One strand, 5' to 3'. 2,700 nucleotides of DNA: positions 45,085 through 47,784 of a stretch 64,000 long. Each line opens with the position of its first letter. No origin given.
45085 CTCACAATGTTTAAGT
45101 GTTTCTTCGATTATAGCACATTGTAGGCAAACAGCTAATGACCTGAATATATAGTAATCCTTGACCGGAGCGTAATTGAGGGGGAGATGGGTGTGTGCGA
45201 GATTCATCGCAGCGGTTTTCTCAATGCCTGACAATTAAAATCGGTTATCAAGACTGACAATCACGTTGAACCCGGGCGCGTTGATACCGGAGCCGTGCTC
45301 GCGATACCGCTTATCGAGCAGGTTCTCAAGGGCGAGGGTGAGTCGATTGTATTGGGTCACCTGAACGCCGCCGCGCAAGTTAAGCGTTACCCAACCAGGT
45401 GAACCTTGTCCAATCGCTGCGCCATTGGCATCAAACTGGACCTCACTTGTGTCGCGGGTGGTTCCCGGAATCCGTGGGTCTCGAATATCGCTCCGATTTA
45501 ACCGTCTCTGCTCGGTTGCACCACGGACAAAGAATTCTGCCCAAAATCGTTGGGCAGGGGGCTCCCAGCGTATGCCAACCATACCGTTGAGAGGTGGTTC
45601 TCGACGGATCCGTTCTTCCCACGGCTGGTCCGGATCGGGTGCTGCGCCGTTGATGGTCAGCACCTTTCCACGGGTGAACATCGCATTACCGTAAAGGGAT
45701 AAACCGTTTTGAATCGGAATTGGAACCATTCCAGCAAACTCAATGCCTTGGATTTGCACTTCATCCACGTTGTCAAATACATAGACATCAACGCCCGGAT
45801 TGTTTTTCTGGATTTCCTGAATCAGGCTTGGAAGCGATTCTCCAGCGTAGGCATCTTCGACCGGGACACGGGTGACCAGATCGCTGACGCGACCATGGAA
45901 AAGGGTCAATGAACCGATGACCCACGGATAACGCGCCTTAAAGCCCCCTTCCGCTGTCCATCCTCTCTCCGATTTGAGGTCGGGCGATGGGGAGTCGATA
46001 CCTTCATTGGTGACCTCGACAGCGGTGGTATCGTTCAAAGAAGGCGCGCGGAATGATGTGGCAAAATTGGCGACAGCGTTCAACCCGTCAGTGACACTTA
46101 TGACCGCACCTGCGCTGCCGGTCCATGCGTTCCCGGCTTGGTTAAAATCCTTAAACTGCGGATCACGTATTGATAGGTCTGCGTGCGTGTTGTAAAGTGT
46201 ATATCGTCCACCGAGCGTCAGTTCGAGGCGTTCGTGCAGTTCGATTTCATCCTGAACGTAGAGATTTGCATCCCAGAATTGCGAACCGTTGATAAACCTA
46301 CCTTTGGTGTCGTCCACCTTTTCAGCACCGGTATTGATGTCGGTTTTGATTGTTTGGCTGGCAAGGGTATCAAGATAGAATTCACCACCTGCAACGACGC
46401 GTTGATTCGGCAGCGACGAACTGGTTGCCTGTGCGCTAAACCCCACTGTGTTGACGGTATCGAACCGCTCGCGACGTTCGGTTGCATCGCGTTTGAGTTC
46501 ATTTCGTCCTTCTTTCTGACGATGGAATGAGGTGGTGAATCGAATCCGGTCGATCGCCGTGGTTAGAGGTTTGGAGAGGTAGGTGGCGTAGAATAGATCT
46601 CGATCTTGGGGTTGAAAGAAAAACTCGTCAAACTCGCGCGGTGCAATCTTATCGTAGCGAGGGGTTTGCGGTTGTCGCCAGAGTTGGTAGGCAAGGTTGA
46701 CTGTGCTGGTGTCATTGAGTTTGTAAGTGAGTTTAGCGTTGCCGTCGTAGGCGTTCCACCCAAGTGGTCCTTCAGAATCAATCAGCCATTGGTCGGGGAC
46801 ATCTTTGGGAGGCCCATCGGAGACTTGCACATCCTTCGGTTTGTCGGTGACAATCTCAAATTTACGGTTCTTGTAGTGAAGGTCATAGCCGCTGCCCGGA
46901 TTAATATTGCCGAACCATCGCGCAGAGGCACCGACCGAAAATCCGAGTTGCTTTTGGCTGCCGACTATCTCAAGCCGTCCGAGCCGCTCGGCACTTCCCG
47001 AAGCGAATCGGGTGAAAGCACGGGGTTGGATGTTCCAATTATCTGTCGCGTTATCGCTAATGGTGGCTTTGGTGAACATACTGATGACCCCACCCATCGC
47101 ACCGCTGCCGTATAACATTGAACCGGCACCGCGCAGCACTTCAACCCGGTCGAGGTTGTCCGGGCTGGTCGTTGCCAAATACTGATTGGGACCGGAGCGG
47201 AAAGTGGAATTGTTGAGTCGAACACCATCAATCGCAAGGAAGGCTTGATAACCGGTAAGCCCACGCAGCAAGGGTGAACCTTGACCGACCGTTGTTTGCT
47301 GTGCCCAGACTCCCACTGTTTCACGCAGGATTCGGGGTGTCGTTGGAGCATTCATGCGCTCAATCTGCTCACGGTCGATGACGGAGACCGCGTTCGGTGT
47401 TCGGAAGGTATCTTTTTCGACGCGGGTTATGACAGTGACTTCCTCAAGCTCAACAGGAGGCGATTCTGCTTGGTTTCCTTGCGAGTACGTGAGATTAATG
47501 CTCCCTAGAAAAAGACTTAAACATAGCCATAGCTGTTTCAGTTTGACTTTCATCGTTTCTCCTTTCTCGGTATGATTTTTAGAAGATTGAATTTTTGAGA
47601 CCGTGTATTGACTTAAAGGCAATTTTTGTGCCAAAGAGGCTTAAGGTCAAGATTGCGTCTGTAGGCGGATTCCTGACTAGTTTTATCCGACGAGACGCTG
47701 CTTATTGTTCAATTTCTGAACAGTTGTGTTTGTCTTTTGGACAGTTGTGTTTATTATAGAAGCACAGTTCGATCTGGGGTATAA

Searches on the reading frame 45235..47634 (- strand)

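Call 37: search_protein_families(library=pfam, proteins=[window:45235-47634:-], max_evalue=0.00001)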
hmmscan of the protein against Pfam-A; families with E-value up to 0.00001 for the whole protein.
window:45235-47634:- (799 aa): 2 families
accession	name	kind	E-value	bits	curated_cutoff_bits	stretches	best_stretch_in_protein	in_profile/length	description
PF00593.30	TonB_dep_Rec_b-barrel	-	1.8e-38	134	27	1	295-772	23-436/436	TonB dependent receptor-like, beta-barrel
PF07715.20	Plug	-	2.1e-22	80.1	23.9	1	78-183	4-107/107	TonB-dependent Receptor Plug Domain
